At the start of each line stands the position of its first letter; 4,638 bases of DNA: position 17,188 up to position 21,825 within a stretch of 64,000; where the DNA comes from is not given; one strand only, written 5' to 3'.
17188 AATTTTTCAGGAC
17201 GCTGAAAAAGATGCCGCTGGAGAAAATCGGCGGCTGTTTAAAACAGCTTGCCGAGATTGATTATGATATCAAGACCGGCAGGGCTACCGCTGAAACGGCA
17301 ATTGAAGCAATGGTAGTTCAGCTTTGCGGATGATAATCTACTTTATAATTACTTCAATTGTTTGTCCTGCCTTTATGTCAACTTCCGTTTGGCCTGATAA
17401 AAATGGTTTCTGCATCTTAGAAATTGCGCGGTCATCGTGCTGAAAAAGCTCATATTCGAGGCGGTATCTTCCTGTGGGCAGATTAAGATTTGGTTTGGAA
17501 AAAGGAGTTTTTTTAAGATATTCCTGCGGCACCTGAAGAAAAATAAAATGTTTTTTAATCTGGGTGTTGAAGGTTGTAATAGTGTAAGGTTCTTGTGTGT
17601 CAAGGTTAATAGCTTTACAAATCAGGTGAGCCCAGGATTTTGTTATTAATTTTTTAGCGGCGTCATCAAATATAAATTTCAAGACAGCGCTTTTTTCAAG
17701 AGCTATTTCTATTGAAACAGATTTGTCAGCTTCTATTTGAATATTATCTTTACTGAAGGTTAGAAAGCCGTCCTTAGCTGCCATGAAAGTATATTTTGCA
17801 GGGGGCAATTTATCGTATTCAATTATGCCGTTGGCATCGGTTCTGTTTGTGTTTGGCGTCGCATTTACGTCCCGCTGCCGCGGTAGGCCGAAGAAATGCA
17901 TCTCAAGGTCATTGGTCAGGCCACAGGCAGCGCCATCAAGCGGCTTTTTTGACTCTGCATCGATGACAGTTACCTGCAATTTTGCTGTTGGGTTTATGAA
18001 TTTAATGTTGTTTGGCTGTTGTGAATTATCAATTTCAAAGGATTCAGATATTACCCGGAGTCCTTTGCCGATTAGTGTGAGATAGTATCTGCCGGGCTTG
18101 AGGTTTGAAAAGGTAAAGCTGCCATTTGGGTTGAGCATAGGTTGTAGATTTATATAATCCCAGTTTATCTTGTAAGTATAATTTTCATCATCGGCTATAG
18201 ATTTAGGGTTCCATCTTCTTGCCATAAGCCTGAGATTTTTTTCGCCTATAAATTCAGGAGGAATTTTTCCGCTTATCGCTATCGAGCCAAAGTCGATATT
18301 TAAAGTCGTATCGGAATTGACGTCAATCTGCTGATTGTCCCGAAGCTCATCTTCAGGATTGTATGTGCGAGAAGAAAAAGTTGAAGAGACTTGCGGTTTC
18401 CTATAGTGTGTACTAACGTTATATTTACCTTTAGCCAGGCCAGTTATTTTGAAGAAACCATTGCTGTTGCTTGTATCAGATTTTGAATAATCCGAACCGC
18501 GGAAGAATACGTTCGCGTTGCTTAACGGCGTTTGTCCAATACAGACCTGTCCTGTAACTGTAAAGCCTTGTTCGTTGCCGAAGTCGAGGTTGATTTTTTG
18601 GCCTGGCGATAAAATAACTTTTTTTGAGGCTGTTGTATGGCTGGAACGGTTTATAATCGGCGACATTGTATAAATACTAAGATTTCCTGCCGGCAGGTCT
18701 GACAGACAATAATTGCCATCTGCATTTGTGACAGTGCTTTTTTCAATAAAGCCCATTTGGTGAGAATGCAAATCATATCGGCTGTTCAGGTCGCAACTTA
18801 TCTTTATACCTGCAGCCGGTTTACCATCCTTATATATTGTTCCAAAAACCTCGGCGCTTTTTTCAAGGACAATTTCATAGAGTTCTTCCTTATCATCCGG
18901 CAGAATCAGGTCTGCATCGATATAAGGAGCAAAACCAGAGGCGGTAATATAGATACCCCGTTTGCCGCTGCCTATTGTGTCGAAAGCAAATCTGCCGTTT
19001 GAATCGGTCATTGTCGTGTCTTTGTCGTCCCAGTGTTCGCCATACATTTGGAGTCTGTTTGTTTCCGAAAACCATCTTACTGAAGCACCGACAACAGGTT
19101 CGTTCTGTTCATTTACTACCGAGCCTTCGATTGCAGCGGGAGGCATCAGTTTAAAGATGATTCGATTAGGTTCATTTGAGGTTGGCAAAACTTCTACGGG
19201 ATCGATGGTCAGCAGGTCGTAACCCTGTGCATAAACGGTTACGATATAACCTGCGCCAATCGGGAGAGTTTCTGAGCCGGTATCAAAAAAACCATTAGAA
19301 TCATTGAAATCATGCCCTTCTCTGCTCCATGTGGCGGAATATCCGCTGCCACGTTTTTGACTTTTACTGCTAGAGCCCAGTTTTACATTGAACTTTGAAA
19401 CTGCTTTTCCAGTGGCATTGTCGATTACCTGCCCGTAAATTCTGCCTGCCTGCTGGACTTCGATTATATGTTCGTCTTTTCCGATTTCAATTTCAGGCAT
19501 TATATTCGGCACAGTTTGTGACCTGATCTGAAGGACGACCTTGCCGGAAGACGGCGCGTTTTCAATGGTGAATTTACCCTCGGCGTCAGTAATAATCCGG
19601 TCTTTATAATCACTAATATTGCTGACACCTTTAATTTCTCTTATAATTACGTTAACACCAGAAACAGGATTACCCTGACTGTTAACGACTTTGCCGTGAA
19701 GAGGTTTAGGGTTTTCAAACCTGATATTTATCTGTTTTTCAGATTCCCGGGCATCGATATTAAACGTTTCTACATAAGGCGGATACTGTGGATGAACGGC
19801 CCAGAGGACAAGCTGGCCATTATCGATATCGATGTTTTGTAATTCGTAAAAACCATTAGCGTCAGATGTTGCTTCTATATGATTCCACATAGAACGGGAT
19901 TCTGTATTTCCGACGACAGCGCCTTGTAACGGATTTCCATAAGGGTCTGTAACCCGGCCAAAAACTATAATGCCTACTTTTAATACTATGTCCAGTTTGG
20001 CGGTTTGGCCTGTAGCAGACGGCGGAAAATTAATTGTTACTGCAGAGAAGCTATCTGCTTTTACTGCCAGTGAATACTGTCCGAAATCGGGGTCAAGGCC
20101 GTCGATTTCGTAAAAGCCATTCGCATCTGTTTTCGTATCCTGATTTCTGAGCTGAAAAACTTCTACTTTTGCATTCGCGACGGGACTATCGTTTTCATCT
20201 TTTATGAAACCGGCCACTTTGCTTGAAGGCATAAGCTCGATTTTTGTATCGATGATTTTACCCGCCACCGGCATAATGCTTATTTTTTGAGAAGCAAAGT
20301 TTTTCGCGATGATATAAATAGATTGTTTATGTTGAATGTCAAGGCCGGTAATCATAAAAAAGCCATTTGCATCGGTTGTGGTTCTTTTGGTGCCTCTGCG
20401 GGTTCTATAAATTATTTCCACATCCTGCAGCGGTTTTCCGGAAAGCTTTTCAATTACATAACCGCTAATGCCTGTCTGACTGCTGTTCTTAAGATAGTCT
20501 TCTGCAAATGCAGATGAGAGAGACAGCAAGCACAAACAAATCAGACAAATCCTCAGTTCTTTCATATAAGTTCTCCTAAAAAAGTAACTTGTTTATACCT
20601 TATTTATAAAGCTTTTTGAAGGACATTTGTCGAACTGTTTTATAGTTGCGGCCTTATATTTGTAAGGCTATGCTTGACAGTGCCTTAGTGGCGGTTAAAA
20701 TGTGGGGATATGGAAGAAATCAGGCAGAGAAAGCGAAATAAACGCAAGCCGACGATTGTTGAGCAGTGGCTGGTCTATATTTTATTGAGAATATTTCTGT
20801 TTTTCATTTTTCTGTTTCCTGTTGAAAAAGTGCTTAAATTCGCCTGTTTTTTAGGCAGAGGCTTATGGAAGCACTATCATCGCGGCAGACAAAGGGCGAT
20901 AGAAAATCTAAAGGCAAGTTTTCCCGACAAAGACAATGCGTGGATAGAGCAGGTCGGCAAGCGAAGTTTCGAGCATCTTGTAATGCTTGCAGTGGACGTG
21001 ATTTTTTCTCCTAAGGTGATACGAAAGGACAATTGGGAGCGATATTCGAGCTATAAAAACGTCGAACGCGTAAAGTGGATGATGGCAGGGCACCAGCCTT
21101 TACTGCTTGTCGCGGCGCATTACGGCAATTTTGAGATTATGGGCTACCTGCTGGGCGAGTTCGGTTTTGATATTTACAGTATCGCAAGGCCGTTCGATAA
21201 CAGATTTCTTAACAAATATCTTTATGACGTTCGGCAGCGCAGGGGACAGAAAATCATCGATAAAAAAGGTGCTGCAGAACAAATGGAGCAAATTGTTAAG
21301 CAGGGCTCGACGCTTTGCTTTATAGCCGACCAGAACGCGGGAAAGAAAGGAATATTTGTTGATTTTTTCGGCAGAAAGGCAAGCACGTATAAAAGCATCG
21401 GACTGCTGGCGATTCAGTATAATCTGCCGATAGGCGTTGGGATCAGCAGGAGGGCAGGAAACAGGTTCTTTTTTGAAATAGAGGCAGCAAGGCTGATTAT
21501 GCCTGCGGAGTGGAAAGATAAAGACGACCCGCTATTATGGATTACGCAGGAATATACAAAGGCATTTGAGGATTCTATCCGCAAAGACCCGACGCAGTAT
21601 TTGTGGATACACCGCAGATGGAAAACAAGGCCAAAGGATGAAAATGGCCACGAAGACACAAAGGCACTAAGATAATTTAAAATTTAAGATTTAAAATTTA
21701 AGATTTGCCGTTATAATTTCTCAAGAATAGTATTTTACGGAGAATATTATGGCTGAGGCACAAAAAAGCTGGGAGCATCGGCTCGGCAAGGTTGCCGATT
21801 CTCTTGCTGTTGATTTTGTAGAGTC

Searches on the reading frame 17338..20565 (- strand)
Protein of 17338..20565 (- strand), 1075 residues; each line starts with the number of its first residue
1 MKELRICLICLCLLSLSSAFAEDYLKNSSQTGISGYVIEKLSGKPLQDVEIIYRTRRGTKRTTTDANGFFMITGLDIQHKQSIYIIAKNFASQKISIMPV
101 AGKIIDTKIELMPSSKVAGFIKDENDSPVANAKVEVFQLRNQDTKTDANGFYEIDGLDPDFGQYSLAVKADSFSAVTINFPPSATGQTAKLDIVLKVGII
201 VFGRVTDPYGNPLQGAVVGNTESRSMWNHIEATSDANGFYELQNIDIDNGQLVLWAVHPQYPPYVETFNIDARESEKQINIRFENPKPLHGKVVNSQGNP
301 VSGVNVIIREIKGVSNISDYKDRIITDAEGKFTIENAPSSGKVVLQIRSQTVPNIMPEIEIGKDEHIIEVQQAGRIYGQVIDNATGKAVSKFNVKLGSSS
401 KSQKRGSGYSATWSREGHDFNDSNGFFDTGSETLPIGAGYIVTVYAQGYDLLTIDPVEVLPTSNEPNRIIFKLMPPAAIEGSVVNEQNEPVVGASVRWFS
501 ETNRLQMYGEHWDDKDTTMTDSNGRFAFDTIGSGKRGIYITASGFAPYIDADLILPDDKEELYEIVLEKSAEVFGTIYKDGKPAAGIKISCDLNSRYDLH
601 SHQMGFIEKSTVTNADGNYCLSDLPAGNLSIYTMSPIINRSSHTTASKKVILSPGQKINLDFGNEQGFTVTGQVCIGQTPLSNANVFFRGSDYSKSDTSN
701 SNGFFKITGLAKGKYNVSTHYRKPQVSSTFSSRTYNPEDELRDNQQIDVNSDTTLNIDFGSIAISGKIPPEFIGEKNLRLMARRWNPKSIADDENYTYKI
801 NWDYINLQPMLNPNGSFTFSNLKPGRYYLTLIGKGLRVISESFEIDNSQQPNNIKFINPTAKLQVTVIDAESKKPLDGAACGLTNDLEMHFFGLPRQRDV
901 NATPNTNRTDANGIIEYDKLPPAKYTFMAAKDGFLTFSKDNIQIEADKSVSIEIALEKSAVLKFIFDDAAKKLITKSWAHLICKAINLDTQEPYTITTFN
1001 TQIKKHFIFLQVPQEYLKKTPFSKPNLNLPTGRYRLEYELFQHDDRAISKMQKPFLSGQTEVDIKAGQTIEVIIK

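Call 6: search_protein_families(library=pfam, proteins=[window:17338-20565:-], max_evalue=0.01)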
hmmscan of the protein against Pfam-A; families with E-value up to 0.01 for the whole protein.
window:17338-20565:- (1075 aa): 18 families
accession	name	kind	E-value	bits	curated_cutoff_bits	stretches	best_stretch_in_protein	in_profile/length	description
PF13620.12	CarboxypepD_reg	-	4.3e-82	271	32.3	8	117-196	2-82/82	Carboxypeptidase regulatory-like domain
PF13715.12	CarbopepD_reg_2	-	1.6e-39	134.3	32.2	4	33-114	1-79/88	CarboxypepD_reg-like domain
PF20598.4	DUF6795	-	7.5e-23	81.2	27.4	2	291-340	3-49/103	Domain of unknown function (DUF6795)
PF17802.7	SpaA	-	9.1e-23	80.7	23.1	1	862-953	2-84/91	Prealbumin-like fold domain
PF17210.9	SdrD_B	-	5.8e-18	65.6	29.7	0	121-177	16-73/112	SdrD B-like domain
PF02369.22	Big_1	-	5.8e-15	55.6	34.9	0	292-335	24-65/93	Bacterial Ig-like domain (group 1)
PF10670.15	DUF4198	-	3.8e-13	50.5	34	0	665-722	144-208/209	Domain of unknown function (DUF4198)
PF00775.27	Dioxygenase_C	-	2.3e-08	34.1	27.3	0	199-232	30-65/182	Dioxygenase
PF15976.11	CooC_C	-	2.4e-08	34.4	29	0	186-242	4-53/93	CS1-pili formation C-terminal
PF14686.12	fn3_3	-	6e-08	32.8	24.4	0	812-845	32-67/75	Polysaccharide lyase family 4, domain II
PF09430.16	EMC7_beta-sandw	-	1.1e-06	29.2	26.6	0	808-834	22-48/122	ER membrane protein complex subunit 7, beta-sandwich domain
PF11974.14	bMG3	-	1.1e-06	28.9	34.9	0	42-106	24-92/103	Bacterial alpha-2-macroglobulin MG3 domain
PF23193.1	NOMO_3rd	-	1.2e-06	29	27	0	906-945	61-96/120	NOMO third transthyretin-like domain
PF01060.29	TTR-52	-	4.5e-06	27.6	24.9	0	297-337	7-46/79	Transthyretin-like family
PF14900.11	DUF4493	-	0.00066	20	27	1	1025-1074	56-103/226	Domain of unknown function (DUF4493)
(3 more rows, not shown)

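Call 7: search_protein_families(library=ncbifam, proteins=[window:17338-20565:-], max_evalue=0.01)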
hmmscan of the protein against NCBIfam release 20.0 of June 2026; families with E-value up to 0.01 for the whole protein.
window:17338-20565:- (1075 aa): 3 families
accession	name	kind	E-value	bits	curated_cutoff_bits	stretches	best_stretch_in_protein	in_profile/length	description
TIGR04134.1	lipo_with_rSAM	hypoth_equivalog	5.4e-20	71.9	39.8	1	290-344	43-99/150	radical SAM-associated putative lipoprotein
TIGR04056.1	OMP_RagA_SusC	subfamily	4.4e-10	38.6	368.25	1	289-346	3-48/981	SusC/RagA family TonB-linked outer membrane protein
TIGR02422.1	protocat_beta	equivalog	0.0058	16.3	296.4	0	117-163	63-108/220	protocatechuate 3,4-dioxygenase subunit beta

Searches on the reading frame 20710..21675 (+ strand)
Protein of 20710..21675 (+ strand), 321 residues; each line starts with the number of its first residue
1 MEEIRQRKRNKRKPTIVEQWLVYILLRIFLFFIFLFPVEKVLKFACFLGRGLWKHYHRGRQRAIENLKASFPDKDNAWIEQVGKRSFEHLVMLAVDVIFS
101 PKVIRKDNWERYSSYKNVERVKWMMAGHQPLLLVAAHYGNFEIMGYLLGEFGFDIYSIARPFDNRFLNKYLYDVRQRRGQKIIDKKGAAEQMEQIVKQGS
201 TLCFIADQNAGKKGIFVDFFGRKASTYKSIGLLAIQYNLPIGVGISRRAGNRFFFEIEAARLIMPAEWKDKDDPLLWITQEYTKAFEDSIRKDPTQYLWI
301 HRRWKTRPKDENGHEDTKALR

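Call 36: search_protein_families(library=pfam, proteins=[window:20710-21675:+], max_evalue=0.001)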
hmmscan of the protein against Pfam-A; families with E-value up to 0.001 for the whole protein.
window:20710-21675:+ (321 aa): 1 family
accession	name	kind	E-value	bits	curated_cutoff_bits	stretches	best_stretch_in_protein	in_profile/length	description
PF03279.18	Lip_A_acyltrans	-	5.4e-45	154.3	22.3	1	12-306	6-295/295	Bacterial lipid A biosynthesis acyltransferase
